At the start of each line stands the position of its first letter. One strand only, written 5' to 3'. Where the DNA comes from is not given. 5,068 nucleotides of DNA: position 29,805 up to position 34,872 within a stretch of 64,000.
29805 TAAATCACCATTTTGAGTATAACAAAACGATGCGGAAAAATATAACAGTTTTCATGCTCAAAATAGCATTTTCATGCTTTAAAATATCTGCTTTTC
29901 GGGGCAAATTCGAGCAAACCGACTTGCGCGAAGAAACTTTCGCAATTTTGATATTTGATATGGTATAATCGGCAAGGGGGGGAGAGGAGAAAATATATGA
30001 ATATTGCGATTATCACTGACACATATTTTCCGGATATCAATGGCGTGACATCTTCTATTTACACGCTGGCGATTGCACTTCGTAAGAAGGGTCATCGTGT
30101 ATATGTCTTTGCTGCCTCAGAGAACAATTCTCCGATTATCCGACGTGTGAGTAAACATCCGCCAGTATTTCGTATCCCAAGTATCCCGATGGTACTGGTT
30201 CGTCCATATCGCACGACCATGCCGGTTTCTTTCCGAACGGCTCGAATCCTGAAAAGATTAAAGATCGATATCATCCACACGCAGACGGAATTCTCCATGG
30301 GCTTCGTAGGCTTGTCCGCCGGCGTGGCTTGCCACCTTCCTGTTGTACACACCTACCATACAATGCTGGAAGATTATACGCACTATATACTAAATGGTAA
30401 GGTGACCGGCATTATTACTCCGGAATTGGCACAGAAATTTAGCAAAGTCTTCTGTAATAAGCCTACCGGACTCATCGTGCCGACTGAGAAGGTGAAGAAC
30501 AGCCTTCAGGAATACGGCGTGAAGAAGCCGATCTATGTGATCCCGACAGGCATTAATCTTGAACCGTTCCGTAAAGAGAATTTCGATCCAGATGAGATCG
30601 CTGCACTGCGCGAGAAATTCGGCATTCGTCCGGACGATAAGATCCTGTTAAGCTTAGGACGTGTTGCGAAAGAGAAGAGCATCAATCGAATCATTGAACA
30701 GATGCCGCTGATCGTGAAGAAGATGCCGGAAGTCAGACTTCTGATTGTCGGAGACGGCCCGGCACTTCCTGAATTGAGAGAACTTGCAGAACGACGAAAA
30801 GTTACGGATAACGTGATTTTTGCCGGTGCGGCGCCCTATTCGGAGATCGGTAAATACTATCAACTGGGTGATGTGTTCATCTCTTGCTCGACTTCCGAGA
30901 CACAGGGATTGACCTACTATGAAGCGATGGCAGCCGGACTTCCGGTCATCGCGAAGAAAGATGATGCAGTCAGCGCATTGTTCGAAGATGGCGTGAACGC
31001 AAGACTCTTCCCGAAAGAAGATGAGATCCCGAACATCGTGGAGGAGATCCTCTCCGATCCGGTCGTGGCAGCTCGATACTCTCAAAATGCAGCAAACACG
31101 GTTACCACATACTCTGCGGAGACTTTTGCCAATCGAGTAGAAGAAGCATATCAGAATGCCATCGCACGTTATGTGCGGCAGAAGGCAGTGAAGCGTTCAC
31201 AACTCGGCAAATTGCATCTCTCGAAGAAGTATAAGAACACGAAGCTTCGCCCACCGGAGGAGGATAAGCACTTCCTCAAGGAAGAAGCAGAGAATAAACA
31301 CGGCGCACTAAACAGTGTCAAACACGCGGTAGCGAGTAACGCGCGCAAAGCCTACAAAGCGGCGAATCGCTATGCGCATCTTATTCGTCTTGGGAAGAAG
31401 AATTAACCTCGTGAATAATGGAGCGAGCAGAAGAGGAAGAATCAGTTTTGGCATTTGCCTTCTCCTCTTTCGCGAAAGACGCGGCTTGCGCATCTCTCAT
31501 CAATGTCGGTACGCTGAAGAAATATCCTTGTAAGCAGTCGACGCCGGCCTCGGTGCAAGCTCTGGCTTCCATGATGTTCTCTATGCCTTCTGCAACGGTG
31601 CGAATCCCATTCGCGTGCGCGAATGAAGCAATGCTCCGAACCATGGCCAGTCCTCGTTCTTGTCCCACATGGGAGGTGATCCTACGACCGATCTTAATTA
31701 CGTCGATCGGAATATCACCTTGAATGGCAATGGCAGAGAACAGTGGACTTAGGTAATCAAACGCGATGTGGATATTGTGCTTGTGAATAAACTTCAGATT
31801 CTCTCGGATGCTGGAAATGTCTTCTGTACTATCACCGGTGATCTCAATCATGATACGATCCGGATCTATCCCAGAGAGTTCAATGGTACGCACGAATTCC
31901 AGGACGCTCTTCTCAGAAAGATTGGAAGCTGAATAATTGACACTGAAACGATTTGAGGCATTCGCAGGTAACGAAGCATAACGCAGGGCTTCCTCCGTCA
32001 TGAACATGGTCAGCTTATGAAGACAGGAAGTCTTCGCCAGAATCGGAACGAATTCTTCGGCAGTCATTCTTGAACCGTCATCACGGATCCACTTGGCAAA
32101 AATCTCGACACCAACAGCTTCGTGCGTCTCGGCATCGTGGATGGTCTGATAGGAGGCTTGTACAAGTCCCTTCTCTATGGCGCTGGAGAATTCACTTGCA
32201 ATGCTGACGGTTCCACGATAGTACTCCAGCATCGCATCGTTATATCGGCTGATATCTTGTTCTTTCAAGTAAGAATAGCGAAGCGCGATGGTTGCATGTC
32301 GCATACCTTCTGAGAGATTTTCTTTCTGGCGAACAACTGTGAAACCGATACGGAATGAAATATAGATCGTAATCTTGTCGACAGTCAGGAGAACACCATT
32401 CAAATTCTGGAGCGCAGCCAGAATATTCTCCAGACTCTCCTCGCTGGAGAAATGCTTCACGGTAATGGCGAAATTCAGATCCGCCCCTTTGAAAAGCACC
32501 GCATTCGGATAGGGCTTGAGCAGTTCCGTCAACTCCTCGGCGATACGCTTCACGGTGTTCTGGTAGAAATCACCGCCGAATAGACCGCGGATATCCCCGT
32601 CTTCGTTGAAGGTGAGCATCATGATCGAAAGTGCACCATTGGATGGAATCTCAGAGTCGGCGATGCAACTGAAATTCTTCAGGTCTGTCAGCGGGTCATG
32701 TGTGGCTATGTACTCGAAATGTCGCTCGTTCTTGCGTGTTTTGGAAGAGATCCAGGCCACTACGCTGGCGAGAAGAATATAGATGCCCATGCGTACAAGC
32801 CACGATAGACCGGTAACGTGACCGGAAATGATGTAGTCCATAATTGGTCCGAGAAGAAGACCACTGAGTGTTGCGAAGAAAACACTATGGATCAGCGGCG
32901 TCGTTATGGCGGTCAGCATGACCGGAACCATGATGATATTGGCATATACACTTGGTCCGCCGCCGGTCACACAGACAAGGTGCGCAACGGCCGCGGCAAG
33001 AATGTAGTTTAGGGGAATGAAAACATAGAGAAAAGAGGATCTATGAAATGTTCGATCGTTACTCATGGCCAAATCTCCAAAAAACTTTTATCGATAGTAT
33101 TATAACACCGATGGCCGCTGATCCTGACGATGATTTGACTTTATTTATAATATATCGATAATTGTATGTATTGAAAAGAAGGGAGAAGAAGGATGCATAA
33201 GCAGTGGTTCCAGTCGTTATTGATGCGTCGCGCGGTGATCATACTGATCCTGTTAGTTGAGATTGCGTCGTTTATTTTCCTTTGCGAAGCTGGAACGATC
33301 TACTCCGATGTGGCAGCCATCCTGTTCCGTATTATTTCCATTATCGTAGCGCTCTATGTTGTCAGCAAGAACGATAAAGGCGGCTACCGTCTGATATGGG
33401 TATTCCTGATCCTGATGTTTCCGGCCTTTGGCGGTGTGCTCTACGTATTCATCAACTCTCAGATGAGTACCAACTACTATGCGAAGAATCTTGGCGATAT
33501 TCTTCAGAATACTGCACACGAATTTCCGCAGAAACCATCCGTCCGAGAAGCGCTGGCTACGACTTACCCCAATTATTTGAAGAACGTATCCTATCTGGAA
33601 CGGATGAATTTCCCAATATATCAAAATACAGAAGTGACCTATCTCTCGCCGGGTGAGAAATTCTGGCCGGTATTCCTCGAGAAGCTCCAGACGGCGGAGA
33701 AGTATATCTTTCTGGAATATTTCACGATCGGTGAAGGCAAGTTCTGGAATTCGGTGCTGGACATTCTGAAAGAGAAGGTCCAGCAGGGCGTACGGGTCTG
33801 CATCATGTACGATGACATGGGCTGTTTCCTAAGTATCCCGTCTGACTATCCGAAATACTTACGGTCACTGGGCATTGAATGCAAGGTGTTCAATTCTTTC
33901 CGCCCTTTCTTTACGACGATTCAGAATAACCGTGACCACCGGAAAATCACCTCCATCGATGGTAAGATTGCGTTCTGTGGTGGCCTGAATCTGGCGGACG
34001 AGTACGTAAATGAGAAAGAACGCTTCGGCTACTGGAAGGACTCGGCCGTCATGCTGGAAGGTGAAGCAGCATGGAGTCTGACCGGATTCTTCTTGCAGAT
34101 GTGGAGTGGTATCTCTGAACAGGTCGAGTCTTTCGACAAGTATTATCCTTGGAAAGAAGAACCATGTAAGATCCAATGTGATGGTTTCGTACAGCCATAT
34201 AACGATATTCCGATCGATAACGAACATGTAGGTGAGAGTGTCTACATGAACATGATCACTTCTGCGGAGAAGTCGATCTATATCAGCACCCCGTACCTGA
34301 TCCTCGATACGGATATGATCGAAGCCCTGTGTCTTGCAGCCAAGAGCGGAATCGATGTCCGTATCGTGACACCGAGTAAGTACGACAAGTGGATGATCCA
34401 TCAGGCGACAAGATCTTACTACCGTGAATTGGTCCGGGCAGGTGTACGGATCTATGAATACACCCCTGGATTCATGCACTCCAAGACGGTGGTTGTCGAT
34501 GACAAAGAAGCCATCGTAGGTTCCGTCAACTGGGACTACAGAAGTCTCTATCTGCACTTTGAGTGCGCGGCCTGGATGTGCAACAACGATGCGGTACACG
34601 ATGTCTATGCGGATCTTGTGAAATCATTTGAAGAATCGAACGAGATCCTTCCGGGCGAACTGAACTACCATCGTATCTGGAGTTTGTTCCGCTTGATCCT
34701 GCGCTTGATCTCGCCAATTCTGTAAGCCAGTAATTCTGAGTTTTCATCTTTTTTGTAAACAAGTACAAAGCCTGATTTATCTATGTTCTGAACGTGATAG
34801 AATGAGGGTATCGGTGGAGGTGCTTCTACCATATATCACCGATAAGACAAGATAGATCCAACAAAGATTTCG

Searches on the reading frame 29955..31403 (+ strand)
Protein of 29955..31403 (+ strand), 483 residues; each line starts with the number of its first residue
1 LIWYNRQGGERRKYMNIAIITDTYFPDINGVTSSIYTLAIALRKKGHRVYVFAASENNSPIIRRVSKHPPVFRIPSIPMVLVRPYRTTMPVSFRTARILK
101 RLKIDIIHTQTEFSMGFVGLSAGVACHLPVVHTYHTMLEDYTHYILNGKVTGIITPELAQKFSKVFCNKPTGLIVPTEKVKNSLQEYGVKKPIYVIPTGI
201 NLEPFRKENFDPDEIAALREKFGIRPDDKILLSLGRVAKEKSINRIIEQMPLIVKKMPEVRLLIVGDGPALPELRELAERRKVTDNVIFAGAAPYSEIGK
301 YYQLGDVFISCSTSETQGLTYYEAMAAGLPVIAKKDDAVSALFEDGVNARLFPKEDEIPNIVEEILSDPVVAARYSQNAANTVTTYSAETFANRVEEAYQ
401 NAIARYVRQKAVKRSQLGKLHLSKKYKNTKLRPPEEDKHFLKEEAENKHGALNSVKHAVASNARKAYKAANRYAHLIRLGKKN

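Call 8: search_protein_families(library=pfam, proteins=[window:29955-31403:+], max_evalue=0.001)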
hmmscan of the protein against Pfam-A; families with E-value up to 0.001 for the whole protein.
window:29955-31403:+ (483 aa): 5 families
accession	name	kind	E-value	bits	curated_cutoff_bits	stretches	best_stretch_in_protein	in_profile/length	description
PF00534.26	Glycos_transf_1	-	2.5e-34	118.7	26.4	1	217-381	4-171/172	Glycosyl transferases group 1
PF13439.12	Glyco_transf_4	-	4.3e-34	118.4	28.5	1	28-203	1-169/170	Glycosyltransferase Family 4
PF13692.12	Glyco_trans_1_4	-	9.4e-29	100.9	27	1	229-366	2-137/142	Glycosyl transferases group 1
PF13579.12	Glyco_trans_4_4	-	6.5e-14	53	29.7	1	30-199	2-158/158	Glycosyl transferase 4-like domain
PF13524.12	Glyco_trans_1_2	-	1.4e-09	38.5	25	1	255-397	10-141/144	Glycosyl transferase-like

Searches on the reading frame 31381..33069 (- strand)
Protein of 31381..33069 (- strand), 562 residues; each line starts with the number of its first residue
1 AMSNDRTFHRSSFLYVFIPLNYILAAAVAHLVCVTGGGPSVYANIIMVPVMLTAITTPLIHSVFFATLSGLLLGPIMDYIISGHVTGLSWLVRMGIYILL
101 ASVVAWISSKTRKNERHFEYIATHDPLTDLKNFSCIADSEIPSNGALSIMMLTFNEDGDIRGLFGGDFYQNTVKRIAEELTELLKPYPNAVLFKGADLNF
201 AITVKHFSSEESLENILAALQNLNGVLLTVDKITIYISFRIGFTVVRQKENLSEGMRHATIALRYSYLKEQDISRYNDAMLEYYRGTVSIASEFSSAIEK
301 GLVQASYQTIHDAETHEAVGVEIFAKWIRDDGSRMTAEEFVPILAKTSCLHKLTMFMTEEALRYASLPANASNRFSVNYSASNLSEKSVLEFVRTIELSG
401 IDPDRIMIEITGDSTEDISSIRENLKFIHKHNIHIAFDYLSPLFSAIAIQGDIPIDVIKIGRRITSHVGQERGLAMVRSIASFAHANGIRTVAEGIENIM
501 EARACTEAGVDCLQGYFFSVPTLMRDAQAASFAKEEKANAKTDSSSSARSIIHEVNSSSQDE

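Call 8: search_protein_families(library=pfam, proteins=[window:31381-33069:-], max_evalue=0.001)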
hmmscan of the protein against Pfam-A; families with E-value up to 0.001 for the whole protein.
window:31381-33069:- (562 aa): 2 families
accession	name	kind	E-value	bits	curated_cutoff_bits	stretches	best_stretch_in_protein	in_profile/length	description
PF00563.25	EAL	-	6.1e-42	144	31.3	1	293-521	3-236/236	EAL domain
PF00990.26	GGDEF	-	8.8e-06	26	23.8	1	122-264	1-152/161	Diguanylate cyclase, GGDEF domain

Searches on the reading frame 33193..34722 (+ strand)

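Call 8: search_protein_families(library=pfam, proteins=[window:33193-34722:+], max_evalue=0.001)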
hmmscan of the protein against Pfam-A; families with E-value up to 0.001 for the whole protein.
window:33193-34722:+ (510 aa): 3 families
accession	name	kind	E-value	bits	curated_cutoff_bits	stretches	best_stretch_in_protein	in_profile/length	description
PF13091.12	PLDc_2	-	4.5e-41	140.2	27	2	352-471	2-124/132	PLD-like domain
PF00614.28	PLDc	-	2.8e-14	52.8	21.9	2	425-451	2-28/28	Phospholipase D Active site motif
PF13396.11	PLDc_N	-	2.3e-05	24.7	23.3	1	47-87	1-40/42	Phospholipase_D-nuclease N-terminal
